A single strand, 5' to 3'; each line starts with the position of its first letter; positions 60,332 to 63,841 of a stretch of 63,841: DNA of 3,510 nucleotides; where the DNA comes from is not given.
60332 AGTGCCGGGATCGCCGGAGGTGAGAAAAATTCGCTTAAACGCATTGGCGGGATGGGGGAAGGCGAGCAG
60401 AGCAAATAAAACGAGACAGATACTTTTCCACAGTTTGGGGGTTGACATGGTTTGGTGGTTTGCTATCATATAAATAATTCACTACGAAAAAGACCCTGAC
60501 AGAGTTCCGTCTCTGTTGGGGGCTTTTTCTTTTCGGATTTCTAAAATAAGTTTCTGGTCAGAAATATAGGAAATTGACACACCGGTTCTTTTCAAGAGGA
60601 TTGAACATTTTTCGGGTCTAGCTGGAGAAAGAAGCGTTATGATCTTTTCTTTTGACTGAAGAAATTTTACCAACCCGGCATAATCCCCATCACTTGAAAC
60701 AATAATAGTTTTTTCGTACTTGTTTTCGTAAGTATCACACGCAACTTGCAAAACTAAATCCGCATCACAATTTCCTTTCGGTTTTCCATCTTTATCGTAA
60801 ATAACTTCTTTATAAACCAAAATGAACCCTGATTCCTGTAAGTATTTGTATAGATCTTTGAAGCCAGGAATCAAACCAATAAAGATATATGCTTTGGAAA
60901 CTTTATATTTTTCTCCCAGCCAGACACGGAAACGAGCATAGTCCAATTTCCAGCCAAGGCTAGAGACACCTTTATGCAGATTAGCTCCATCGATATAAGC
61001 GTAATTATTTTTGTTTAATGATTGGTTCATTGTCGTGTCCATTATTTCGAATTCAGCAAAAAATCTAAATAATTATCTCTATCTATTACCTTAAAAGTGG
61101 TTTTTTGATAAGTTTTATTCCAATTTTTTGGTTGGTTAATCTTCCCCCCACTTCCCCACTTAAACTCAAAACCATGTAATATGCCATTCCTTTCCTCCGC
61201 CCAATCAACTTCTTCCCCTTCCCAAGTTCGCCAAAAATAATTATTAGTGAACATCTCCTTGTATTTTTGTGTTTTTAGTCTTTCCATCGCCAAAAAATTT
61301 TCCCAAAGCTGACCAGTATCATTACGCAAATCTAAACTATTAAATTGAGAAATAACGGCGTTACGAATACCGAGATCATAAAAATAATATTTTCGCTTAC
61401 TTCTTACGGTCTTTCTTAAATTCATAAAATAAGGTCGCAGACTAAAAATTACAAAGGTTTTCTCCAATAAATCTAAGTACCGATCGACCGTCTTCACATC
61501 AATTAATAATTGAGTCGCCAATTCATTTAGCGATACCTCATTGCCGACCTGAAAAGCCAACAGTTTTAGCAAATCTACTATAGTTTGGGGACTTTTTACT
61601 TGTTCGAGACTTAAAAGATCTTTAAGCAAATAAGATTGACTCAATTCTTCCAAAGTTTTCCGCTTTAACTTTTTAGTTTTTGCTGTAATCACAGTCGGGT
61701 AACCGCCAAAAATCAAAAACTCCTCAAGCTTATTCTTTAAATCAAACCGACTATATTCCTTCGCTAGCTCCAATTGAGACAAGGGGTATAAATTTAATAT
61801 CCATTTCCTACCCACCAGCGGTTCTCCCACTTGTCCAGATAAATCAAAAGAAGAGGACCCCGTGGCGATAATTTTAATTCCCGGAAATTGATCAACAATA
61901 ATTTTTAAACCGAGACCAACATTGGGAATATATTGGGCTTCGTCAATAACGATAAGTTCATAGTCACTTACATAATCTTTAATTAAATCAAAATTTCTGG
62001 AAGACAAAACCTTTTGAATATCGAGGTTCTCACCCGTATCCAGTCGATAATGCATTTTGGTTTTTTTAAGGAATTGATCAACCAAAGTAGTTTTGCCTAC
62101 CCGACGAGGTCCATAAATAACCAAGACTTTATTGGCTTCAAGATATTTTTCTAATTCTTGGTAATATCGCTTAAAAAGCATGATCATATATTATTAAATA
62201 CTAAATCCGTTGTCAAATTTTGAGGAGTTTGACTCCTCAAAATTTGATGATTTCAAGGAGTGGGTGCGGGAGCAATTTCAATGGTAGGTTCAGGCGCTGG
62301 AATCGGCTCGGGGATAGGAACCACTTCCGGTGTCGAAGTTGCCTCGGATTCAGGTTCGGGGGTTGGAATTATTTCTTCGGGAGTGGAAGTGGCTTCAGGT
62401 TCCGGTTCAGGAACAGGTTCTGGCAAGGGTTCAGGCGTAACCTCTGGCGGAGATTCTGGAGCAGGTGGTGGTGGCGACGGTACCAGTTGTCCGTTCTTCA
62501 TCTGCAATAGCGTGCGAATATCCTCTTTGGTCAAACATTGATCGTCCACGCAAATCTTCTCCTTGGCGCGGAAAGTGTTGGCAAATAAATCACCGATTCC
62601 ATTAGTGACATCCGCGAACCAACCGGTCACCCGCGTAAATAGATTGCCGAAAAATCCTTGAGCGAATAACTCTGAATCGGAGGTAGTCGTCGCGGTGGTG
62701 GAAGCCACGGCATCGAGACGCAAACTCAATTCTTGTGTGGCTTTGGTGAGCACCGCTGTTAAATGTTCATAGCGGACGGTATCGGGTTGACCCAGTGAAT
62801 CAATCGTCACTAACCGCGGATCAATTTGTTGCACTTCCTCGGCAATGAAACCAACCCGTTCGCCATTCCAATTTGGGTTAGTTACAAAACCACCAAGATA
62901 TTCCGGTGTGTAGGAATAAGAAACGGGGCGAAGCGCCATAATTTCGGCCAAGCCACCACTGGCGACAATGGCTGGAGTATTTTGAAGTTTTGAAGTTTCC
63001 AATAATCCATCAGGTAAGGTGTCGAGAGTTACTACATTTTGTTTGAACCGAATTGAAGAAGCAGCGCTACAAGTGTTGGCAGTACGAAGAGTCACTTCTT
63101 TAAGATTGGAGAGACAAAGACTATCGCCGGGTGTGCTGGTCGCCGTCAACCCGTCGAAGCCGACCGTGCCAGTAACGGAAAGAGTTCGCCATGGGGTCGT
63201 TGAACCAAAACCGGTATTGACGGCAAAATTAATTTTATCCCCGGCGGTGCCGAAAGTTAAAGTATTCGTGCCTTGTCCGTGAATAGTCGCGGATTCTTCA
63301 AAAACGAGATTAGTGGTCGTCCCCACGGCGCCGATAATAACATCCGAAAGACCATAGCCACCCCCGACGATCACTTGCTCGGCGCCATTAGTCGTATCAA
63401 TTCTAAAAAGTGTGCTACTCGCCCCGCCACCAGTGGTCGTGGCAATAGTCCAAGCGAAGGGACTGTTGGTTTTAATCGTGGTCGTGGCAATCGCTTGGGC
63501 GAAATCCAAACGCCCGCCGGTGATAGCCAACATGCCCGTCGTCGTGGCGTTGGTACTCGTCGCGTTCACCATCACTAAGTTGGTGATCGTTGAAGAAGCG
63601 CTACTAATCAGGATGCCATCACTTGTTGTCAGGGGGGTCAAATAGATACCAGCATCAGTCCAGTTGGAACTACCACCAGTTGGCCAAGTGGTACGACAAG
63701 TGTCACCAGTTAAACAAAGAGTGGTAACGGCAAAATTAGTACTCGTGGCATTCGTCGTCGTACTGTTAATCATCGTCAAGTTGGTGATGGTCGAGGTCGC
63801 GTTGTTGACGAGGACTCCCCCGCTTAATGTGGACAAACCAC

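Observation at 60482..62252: Translationally coupled COG1373-type AAA+ ATPase + NYN nuclease cassette with its own promoter and palindrome: candidate two-gene defence or toxin module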

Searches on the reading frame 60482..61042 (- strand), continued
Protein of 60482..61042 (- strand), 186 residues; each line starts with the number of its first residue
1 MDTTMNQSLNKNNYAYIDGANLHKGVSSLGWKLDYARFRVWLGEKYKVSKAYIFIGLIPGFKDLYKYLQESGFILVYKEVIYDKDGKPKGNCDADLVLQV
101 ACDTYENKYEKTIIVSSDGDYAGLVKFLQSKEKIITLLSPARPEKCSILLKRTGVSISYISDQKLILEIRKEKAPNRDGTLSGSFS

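Call 98: search_protein_families(library=pfam, alignment_id=A4, max_evalue=0.00001)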
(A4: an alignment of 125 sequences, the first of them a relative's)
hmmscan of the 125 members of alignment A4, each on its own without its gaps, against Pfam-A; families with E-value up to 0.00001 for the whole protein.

A. member 1, L001:3491-4519:+ (343 aa): 0 families

B. families by the number of members that match (of 125 scanned): 119 families (the first 25 are shown)
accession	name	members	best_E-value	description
PF07963.17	N_methyl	3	2e-08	Prokaryotic N-terminal methylation motif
PF00456.26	Transketolase_N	2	2.8e-59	Transketolase, thiamine diphosphate binding domain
PF05970.20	PIF1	2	3.6e-37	PIF1-like helicase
PF06071.19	YchF-GTPase_C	2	1.6e-36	Protein of unknown function (DUF933)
PF08245.18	Mur_ligase_M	2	2.7e-30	Mur ligase middle domain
PF13310.11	Virulence_RhuM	2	4.8e-24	Virulence protein RhuM family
PF01926.29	MMR_HSR1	2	2.4e-21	50S ribosome-binding GTPase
PF02875.26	Mur_ligase_C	2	3.9e-21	Mur ligase, glutamate ligase domain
PF13604.12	AAA_30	2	4e-17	AAA domain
PF13292.11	DXP_synthase_N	2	8.2e-16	1-deoxy-D-xylulose-5-phosphate synthase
PF13245.12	AAA_19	2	2e-14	AAA domain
PF02421.24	FeoB_N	2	2.4e-08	Ferrous iron transport protein B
PF13401.12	AAA_22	2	7.3e-08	AAA domain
PF21530.3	Pif1_2B_dom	2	6.6e-07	DNA helicase Pif1, 2B domain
PF06723.19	MreB_Mbl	1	1.2e-131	MreB/Mbl protein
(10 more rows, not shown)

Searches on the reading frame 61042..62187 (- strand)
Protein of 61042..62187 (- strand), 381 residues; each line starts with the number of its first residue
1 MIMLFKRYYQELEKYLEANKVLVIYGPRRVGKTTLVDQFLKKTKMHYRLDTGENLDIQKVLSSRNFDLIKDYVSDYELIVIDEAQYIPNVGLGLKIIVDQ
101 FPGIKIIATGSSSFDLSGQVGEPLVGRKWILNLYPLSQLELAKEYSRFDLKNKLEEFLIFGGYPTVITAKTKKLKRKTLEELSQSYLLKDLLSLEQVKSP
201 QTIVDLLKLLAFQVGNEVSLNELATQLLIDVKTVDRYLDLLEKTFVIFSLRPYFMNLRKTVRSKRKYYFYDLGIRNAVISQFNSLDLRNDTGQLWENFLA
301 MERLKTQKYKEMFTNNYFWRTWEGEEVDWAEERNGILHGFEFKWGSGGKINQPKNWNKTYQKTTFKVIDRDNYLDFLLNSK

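Call 3: search_protein_families(library=pfam, proteins=[window:61042-62187:-], max_evalue=0.01)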
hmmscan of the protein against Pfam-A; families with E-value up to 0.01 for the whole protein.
window:61042-62187:- (381 aa): 7 families
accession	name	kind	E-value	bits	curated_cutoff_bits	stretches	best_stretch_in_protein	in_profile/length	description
PF13635.12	DUF4143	-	2.8e-37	128.4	28.1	1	189-345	2-160/160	Domain of unknown function (DUF4143)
PF13173.12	AAA_14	-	3.1e-27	95.6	27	1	19-141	2-128/129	AAA domain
PF01637.24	ATPase_2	-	7.9e-07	29.5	33.2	1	10-44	9-45/225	ATPase domain predominantly from Archaea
PF20720.3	nSTAND3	-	0.00015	21.9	27.2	1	8-45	6-43/155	Novel STAND NTPase 3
PF13401.12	AAA_22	-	0.00016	22.5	27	0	19-43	5-29/130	AAA domain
PF13479.12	AAA_24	-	0.0016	18.8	27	1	19-84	2-73/195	AAA domain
PF08279.18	HTH_11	-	0.0024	18.1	25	1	208-246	7-44/55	HTH domain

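Call 4: search_protein_families(library=padloc, proteins=[window:61042-62187:-], max_evalue=0.1)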
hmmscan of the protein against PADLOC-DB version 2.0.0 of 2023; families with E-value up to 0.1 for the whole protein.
window:61042-62187:- (381 aa): 12 families
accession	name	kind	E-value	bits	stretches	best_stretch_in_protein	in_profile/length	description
PDLC04789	PDC-S01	-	3.3e-144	478.5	1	3-377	1-373/375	-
PDLC04790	PDC-S01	-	7.9e-60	200.7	1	5-346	12-369/422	-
PDLC04787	PDC-S01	-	5.7e-49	165.1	1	6-310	12-329/412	-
PDLC04791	PDC-S01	-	2e-34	116.9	1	6-373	4-380/395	-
PDLC04788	PDC-S01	-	2e-22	77.8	1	3-351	1-389/448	-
PDLC04786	PDC-S01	-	1.4e-17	61.6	1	12-363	11-405/439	-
PDLC04792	PDC-S01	-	1.3e-10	38.5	1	3-136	1-146/452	-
PDLC04984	PDC-S27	-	1.3e-05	22.2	1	10-60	12-63/474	-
PDLC01434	CasR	-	0.0047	14.8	1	158-244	92-168/191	"CAS-I,CAS-II,CAS-III,CAS-IV,CAS-V,CAS-VI; associated_signaling"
PDLC04140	mad8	-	0.0096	13.5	1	16-224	24-172/314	mads_8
PDLC01268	CasR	-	0.019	12.9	1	160-244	91-164/179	"CAS-I,CAS-II,CAS-III,CAS-IV,CAS-V,CAS-VI; associated_signaling"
PDLC03223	MTase_II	-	0.019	11.5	1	118-200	226-309/469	Type II methyltransferase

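Call 5: search_protein_families(library=ncbifam, proteins=[window:61042-62187:-], max_evalue=0.01)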
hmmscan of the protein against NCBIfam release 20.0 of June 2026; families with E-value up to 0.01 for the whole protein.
window:61042-62187:- (381 aa): 1 family
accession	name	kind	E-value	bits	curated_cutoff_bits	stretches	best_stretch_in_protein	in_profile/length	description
NF005996.1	PRK08123.1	equivalog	0.0048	16.2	133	1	4-62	147-201/262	histidinol-phosphatase HisJ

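Call 21: find_homologous_proteins(query=window:61042-62187:-, max_evalue=1e-10)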
Query window:61042-62187:- (381 aa): 8000 proteins with E <= 1e-10 among 8000 candidates; the best 120 are listed.
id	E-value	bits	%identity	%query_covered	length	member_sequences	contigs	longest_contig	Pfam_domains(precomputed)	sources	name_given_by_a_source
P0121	8.2e-248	840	100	99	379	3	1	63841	PF13173.13,PF13635.13,PF01637.25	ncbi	-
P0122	3.0e-202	690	83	94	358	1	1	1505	PF13173.13,PF13635.13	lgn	-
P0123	6.7e-195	666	77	98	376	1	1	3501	PF13173.13,PF13635.13,PF01637.25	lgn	-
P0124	7.8e-188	642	76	98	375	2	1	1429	PF13173.13,PF13635.13,PF01637.25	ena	-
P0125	9.4e-184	629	73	99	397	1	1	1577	PF13173.13,PF13635.13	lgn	-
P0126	1.2e-168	579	68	98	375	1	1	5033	PF13173.13,PF13635.13,PF01637.25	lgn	-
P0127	1.8e-162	559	65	99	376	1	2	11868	PF13173.13,PF13635.13,PF01637.25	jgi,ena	jgi:predicted AAA+ superfamily ATPase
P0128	7.1e-155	534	63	99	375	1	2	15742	PF13173.13,PF13635.13,PF13401.13,PF01637.25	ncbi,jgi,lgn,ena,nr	ncbi:ATP-binding protein [Patescibacteria group bacterium]|nr:ATP-binding protein [Patescibacteria g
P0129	2.6e-154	532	63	98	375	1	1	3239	PF13173.13,PF13635.13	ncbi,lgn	-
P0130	6.7e-153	527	63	98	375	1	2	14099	PF13173.13,PF13635.13,PF01637.25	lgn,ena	-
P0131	5.4e-151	521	63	98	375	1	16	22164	PF13173.13,PF13635.13,PF01637.25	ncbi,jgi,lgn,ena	-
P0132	6.8e-151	521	63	98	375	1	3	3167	PF13173.13,PF13635.13,PF01637.25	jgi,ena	-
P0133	8.9e-151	520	63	98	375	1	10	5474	PF13173.13,PF13635.13,PF01637.25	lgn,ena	-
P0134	1.1e-150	520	63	98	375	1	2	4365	PF13173.13,PF13635.13,PF01637.25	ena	-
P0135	2.5e-150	519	63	98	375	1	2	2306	PF13173.13,PF13635.13,PF13401.13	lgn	-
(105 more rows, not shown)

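Call 23: find_encoding_contigs(protein=P0121, flank=3000, max_places=3)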
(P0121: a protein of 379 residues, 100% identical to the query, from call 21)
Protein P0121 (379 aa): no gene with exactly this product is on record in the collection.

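Call 24: find_related_loci(query=A2, collection=metagenome_contigs, flank=4000)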
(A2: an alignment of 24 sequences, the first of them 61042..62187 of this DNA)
Query A2 (381 aa) in metagenome_contigs; peptide patterns used: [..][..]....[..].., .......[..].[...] (x = any residue, [..] = any of these).
600 stretches matched a pattern (row limit reached: there are more); 565 encode a relative of the query (tblastn E <= 1e-3); the best 80 are kept; 80 distinct loci.
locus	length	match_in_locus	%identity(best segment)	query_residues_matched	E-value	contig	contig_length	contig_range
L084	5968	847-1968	58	3-377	4e-149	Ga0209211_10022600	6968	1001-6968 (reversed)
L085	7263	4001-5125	60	2-378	2e-148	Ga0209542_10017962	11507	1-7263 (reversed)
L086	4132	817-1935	60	3-377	2e-150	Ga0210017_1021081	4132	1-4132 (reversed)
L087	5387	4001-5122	58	2-377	6e-147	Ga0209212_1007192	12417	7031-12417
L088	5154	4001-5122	58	3-377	1e-146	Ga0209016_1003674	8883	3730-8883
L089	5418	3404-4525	58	2-377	2e-147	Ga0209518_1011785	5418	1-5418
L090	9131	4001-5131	59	3-378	5e-145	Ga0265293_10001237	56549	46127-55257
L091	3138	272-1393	59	3-377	2e-151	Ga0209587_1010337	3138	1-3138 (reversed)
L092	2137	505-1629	57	3-378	1e-154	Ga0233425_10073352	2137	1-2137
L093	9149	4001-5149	57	2-377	6e-144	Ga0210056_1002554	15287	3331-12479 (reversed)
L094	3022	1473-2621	57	2-377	1e-150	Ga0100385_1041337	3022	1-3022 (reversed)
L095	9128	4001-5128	59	1-377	5e-144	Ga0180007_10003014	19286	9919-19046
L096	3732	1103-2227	56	2-377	5e-148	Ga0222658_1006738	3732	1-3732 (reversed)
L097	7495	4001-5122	57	1-376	9e-144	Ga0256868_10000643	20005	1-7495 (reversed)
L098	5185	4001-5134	59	3-381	1e-143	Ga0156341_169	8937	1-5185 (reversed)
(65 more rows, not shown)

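Call 25: search_solved_structures(query=A2, max_evalue=0.01, show_alignments=1)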
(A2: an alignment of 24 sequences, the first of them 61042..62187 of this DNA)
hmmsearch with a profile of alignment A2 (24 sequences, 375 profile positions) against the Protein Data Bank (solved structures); distinct sequences matched with E-value up to 0.01: 0.

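Call 27: find_encoding_contigs(protein=P0122, flank=5000, max_places=3)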
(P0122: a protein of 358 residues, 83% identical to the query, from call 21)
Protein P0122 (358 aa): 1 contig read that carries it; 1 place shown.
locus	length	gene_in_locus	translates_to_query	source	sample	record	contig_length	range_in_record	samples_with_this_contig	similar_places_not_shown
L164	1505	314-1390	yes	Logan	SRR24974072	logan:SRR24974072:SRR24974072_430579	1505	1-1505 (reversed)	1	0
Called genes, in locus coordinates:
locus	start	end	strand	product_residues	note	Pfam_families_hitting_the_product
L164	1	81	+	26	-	?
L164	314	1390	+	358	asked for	PF13173:AAA_14, PF13635:DUF4143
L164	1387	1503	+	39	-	?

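Call 28: find_encoding_contigs(protein=P0123, flank=5000, max_places=3)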
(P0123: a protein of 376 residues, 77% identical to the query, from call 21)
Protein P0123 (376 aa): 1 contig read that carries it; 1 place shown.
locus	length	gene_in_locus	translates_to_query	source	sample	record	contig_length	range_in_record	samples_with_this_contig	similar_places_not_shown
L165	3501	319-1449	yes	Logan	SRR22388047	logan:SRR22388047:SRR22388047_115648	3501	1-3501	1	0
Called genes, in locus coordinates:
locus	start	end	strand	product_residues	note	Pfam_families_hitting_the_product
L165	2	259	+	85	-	?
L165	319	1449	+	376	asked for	PF01637:ATPase_2 (weak), PF13173:AAA_14, PF13635:DUF4143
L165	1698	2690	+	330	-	PF13310:Virulence_RhuM, PF02661:Fic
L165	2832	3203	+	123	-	-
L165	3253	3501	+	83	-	?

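Call 29: find_encoding_contigs(protein=P0126, flank=5000, max_places=3)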
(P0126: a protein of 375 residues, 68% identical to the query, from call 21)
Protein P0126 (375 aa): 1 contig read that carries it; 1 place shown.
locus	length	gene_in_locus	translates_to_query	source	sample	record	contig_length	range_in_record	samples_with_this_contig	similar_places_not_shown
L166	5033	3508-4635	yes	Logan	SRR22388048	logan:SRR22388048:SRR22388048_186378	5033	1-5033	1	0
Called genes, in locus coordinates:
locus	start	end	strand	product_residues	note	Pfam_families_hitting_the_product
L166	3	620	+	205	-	?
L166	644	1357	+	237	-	PF01300:Sua5_yciO_yrdC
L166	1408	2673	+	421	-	PF00464:SHMT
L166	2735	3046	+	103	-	PF01371:Trp_repressor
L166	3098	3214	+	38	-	-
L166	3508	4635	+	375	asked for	PF01637:ATPase_2 (weak), PF13173:AAA_14, PF13635:DUF4143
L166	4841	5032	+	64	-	?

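Call 30: find_encoding_contigs(protein=P0127, flank=6000, max_places=3)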
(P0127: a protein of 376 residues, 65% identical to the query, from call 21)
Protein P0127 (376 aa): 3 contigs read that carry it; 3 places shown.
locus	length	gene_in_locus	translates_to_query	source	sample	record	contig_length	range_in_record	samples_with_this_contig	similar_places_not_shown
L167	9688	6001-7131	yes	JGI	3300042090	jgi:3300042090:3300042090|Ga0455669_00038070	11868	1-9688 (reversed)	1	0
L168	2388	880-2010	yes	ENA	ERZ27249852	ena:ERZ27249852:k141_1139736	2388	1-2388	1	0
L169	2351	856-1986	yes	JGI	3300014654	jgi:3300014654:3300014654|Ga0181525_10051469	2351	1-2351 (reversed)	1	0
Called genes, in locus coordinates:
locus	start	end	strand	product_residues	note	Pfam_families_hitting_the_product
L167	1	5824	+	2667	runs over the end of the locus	?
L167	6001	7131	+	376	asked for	PF01637:ATPase_2 (faint), PF13173:AAA_14, PF13635:DUF4143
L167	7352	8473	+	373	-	PF13173:AAA_14, PF13635:DUF4143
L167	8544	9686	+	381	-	?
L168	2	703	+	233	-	?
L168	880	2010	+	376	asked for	PF01637:ATPase_2 (faint), PF13173:AAA_14, PF13635:DUF4143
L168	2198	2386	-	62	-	?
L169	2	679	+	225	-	?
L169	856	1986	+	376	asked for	PF01637:ATPase_2 (faint), PF13173:AAA_14, PF13635:DUF4143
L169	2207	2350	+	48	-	?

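Call 69: find_encoding_contigs(protein=P0124, flank=3000, max_places=3)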
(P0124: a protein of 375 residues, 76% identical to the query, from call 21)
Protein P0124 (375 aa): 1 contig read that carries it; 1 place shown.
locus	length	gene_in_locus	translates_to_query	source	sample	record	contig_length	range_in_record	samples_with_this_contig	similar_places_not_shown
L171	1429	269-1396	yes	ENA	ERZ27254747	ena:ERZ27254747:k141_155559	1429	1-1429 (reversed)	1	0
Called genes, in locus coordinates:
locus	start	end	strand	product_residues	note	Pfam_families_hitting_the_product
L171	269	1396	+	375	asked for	PF01637:ATPase_2 (faint), PF13173:AAA_14, PF13635:DUF4143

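Call 70: find_encoding_contigs(protein=P0125, flank=3000, max_places=3)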
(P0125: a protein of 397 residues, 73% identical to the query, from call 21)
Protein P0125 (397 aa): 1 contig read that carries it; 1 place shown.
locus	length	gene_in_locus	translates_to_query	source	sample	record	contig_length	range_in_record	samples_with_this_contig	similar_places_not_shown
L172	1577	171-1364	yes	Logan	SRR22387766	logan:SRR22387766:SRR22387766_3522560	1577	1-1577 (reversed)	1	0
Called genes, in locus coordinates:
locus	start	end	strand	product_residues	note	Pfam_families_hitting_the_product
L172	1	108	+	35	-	?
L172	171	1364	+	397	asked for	PF13173:AAA_14, PF13635:DUF4143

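Call 89: list_cluster_members(proteins=[P0121])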
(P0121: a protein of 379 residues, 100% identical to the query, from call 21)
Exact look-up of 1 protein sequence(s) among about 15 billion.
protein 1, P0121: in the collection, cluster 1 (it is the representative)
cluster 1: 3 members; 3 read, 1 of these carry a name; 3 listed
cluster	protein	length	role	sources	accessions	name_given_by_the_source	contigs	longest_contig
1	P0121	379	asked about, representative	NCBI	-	-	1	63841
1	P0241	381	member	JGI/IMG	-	predicted AAA+ superfamily ATPase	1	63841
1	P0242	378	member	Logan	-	-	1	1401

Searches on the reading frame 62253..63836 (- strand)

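Call 3: search_protein_families(library=pfam, proteins=[window:62253-63836:-], max_evalue=0.01)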
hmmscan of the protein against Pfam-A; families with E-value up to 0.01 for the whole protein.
window:62253-63836:- (527 aa): 1 family
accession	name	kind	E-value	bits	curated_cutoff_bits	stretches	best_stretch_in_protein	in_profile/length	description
PF13884.11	Peptidase_S74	-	3.8e-07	30.7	22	1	262-343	3-57/58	Chaperone of endosialidase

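Call 5: search_protein_families(library=ncbifam, proteins=[window:62253-63836:-], max_evalue=0.01)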
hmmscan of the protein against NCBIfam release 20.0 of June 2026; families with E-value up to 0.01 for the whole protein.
window:62253-63836:- (527 aa): 0 families
